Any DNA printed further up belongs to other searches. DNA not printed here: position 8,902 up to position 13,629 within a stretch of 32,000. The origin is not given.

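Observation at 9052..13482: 1476-aa helicase-nuclease fusion as sole intact cargo: candidate single-gene defence system (Hhe/Nhi-like architecture)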

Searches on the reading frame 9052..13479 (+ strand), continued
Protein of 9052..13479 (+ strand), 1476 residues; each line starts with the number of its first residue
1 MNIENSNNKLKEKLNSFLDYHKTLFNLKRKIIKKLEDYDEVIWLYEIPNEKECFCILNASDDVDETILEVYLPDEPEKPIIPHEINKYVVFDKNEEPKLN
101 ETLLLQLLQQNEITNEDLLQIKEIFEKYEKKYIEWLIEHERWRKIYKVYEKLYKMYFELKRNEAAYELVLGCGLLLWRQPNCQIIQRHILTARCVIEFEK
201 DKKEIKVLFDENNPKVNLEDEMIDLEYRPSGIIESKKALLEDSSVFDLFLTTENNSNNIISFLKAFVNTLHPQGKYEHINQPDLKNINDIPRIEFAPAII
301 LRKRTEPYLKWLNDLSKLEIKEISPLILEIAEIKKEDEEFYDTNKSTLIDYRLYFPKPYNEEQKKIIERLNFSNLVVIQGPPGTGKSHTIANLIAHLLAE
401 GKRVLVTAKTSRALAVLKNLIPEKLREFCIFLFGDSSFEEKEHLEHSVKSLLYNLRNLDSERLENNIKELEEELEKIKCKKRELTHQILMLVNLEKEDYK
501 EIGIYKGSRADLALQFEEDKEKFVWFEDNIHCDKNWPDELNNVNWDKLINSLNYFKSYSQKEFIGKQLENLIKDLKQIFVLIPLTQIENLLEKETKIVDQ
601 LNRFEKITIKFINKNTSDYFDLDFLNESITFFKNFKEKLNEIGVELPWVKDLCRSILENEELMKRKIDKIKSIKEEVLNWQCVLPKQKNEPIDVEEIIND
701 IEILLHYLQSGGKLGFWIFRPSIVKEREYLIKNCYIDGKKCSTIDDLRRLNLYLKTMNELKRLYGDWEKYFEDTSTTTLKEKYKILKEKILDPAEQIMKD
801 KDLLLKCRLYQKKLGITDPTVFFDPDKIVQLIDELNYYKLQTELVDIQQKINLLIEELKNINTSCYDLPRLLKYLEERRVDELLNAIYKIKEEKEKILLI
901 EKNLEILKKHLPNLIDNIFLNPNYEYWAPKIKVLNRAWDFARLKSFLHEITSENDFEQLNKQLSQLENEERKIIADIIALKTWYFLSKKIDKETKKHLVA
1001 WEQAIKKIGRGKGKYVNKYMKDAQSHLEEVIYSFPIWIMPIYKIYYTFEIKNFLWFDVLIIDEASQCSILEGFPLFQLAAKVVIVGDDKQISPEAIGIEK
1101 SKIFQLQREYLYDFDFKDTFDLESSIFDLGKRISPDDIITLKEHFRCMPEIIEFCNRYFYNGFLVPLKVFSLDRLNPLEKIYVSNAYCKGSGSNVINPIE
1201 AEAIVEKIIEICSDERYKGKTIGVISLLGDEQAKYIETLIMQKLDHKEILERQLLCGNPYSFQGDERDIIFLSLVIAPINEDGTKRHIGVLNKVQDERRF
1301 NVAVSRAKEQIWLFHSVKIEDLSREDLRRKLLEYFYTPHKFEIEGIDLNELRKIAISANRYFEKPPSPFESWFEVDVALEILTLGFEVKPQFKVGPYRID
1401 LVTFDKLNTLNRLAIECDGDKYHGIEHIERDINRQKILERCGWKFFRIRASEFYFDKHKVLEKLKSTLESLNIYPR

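Call 71: search_protein_families(library=padloc, proteins=[L015:1921-7653:+, L016:4374-9101:+, P0010, P0053, P0069], max_evalue=1e-10)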
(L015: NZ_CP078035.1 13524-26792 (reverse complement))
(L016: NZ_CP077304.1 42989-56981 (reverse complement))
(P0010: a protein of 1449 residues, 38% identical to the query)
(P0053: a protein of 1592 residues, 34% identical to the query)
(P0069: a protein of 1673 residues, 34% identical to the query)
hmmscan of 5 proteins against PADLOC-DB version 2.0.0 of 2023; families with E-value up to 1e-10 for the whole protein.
L015:1921-7653:+ (1911 aa): 4 families
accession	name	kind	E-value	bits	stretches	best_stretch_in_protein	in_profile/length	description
PDLC02194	Hhe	-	0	4299.1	1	1-1911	1-1911/1911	-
PDLC05009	PDC-S37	-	0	1266.6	2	1024-1872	596-1421/1550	-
PDLC03920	MkoA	-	1.9e-26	90.7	1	1377-1637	788-1075/1112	-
PDLC03924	MkoC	-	6.7e-22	75.4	0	1457-1640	774-946/1136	-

L016:4374-9101:+ (1576 aa): 5 families
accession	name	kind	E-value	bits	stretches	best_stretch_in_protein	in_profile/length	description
PDLC05009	PDC-S37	-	1.7e-68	229.6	2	817-1541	604-1346/1550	-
PDLC03920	MkoA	-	2.2e-39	133.6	2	1137-1399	783-1075/1112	-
PDLC03924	MkoC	-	1.6e-38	130.5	1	1107-1432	620-976/1136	-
PDLC02194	Hhe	-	6.8e-37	124.3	1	1120-1537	1355-1784/1911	-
PDLC03921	MkoA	-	6.4e-28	95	1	1146-1427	1297-1595/1607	-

P0010 (1449 aa): 5 families
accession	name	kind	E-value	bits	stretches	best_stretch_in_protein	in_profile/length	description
PDLC05009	PDC-S37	-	3.2e-59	198.9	2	1013-1434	931-1350/1550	-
PDLC03924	MkoC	-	2e-40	136.8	1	766-1301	424-970/1136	-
PDLC03920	MkoA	-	1.5e-36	124.2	2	1016-1270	788-1071/1112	-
PDLC02194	Hhe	-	4.2e-32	108.4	1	999-1422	1360-1780/1911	-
PDLC03921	MkoA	-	4.7e-25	85.5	1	1017-1268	1294-1560/1607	-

P0053 (1592 aa): 5 families
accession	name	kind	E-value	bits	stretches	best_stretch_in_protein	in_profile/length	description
PDLC05009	PDC-S37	-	8e-57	190.9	1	379-1517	298-1383/1550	-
PDLC03924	MkoC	-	4.7e-38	128.9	1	1147-1330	769-952/1136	-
PDLC03920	MkoA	-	2.2e-33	113.6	2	1032-1318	759-1072/1112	-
PDLC02194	Hhe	-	3.8e-24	82.1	1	1055-1472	1369-1782/1911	-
PDLC03921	MkoA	-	1.1e-20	71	1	1066-1319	1296-1564/1607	-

P0069 (1673 aa): 5 families
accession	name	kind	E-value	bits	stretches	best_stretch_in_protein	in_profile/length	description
PDLC05009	PDC-S37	-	2.5e-58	195.9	2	1093-1654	937-1450/1550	-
PDLC03924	MkoC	-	3.3e-33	112.9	1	1055-1358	620-953/1136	-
PDLC02194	Hhe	-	2e-29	99.6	1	1053-1500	1341-1783/1911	-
PDLC03920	MkoA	-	8.1e-27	91.9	1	1090-1344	790-1071/1112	-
PDLC03921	MkoA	-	2.8e-16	56.4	0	1093-1345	1296-1563/1607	-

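Call 81: get_annotated_region(hit=H2, flank=7000)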
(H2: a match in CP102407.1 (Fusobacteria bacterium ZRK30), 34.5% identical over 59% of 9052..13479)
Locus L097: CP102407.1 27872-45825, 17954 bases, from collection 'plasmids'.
description: Fusobacteria bacterium ZRK30 plasmid pZRK30-2, complete sequence
organism: Fusobacteria bacterium ZRK30 (NCBI taxid 2970471)
taxonomy: Bacteria; Fusobacteriota; ; ; ; ; Fusobacteria bacterium ZRK30
host: -; source: pure culture,cold seep; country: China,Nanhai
typing (MOB-suite, as given by PLSDB): non-mobilizable
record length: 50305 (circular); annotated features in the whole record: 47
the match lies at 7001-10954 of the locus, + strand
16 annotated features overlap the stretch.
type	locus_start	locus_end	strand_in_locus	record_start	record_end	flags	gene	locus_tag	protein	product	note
CDS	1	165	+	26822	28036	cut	-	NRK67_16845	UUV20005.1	restriction endonuclease subunit S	-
CDS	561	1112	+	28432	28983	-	-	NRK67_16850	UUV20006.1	hypothetical protein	-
CDS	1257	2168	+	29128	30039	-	-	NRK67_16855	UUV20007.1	hypothetical protein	-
CDS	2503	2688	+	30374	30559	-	-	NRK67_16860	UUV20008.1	hypothetical protein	-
CDS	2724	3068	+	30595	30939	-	-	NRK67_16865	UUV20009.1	hypothetical protein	-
CDS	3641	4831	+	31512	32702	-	-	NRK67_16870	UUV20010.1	tyrosine-type recombinase/integrase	-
CDS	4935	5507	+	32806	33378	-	-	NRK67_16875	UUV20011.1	hypothetical protein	-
CDS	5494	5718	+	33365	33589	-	-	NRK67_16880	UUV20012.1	hypothetical protein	-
CDS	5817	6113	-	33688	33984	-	-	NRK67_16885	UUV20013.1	hypothetical protein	-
CDS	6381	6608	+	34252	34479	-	-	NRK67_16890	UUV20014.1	PC4/YdbC family ssDNA-binding protein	-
CDS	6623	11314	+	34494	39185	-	-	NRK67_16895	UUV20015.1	AAA domain-containing protein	-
CDS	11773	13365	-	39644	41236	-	-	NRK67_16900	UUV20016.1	sensor domain-containing diguanylate cyclase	-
CDS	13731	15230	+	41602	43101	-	-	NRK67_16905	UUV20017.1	putative DNA binding domain-containing protein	-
CDS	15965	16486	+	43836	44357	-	-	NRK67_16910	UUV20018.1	hypothetical protein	-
CDS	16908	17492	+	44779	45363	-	-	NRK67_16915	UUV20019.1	YeeE/YedE family protein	-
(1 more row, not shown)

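Call 82: get_annotated_region(hit=H3, flank=7000)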
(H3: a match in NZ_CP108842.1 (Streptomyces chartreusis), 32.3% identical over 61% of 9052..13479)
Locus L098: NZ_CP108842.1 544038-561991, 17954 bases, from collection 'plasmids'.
description: Streptomyces chartreusis strain NBC_00851 plasmid unnamed2, complete sequence
organism: Streptomyces chartreusis (NCBI taxid 1969)
taxonomy: Bacteria; Actinomycetota; Actinomycetes; Kitasatosporales; Streptomycetaceae; Streptomyces; Streptomyces chartreusis
host: -; source: -; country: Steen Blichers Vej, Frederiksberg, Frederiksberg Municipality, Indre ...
typing (MOB-suite, as given by PLSDB): non-mobilizable; replicon rep_cluster_1910
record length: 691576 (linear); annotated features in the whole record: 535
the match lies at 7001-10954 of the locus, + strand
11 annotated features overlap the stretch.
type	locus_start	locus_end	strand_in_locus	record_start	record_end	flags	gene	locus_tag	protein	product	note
CDS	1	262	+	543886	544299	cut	-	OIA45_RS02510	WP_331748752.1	hypothetical protein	-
CDS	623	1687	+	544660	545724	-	-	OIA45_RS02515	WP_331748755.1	IS256 family transposase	-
CDS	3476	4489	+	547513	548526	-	-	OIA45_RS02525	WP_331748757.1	hypothetical protein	-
CDS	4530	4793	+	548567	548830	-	-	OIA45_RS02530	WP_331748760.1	hypothetical protein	-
CDS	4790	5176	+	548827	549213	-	-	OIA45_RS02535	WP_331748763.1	hypothetical protein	-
CDS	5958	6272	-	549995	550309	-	-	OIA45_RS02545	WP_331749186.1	hypothetical protein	-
CDS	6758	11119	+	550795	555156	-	-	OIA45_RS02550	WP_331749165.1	AAA domain-containing protein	-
CDS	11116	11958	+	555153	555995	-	-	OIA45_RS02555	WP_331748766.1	hypothetical protein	-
CDS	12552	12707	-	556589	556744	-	-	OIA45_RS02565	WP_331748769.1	hypothetical protein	-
CDS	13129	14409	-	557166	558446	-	-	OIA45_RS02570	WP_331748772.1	TIGR02679 family protein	-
CDS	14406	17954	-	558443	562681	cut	-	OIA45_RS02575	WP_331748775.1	TIGR02680 family protein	-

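Call 83: get_annotated_region(hit=H5, flank=7000)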
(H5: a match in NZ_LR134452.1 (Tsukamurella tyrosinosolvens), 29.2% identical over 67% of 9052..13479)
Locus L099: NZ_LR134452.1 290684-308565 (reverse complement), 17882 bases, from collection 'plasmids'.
description: Tsukamurella tyrosinosolvens strain NCTC13231 plasmid 10, complete sequence
organism: Tsukamurella tyrosinosolvens (NCBI taxid 57704)
taxonomy: Bacteria; Actinomycetota; Actinomycetes; Mycobacteriales; Tsukamurellaceae; Tsukamurella; Tsukamurella tyrosinosolvens
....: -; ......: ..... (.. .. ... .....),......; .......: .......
typing (MOB-suite, as given by PLSDB): non-mobilizable
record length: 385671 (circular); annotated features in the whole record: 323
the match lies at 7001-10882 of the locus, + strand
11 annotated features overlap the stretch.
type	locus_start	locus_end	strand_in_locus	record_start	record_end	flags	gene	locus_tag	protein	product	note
CDS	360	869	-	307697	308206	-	-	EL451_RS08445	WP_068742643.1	hypothetical protein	-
CDS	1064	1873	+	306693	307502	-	-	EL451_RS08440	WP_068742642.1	hypothetical protein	-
CDS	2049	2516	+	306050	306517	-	-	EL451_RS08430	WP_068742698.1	hypothetical protein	-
CDS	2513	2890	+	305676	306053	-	-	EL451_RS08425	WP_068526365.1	DUF3817 domain-containing protein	-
CDS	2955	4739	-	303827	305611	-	-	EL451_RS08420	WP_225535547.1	long-chain fatty acid--CoA ligase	-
CDS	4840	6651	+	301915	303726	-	-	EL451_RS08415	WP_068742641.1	DEAD/DEAH box helicase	-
CDS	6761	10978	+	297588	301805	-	-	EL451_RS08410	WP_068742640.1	AAA domain-containing protein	-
CDS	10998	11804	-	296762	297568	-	-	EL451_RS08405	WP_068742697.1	shikimate 5-dehydrogenase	-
CDS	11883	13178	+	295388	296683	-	-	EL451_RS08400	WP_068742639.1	hypothetical protein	-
CDS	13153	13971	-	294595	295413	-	-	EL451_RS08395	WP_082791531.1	NAD-dependent deacylase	-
CDS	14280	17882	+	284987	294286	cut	-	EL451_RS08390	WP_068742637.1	type I polyketide synthase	-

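Call 84: get_annotated_region(hit=H6, flank=7000)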
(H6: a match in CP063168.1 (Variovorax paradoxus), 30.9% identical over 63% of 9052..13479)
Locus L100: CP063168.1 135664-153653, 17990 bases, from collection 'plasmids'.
description: Variovorax paradoxus strain VAI-C plasmid unnamed1, complete sequence
organism: Variovorax paradoxus (NCBI taxid 34073)
taxonomy: Bacteria; Pseudomonadota; Betaproteobacteria; Burkholderiales; Comamonadaceae; Variovorax; Variovorax paradoxus
host: -; source: -; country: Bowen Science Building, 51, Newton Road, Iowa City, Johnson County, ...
typing (MOB-suite, as given by PLSDB): non-mobilizable
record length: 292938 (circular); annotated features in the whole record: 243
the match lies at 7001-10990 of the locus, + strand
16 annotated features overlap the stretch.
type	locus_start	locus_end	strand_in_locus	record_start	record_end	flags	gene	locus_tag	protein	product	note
CDS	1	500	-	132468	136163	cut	-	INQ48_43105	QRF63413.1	AAA family ATPase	-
CDS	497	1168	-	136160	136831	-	-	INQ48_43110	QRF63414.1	DUF4194 domain-containing protein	-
CDS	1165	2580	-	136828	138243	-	-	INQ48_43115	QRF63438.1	ferrochelatase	-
CDS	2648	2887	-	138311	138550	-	-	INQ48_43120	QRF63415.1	hypothetical protein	-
CDS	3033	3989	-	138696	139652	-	-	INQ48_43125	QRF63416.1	hypothetical protein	-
CDS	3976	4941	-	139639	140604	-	-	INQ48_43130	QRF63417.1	hypothetical protein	-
CDS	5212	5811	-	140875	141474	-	-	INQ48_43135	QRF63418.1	hypothetical protein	-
CDS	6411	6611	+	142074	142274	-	-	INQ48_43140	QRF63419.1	hypothetical protein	-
CDS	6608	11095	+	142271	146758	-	-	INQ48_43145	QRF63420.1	AAA family ATPase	-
CDS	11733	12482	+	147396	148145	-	-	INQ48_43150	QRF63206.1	hypothetical protein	-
CDS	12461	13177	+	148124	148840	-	rmuC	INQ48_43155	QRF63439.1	DNA recombination protein RmuC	-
CDS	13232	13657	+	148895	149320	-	-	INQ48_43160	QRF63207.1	transposase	-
CDS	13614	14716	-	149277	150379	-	-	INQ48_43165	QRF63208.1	IS3 family transposase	-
CDS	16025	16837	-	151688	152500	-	-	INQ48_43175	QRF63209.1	tripartite tricarboxylate transporter substrate binding protein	-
CDS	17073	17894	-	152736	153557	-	-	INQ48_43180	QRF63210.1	enoyl-CoA hydratase/isomerase family protein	-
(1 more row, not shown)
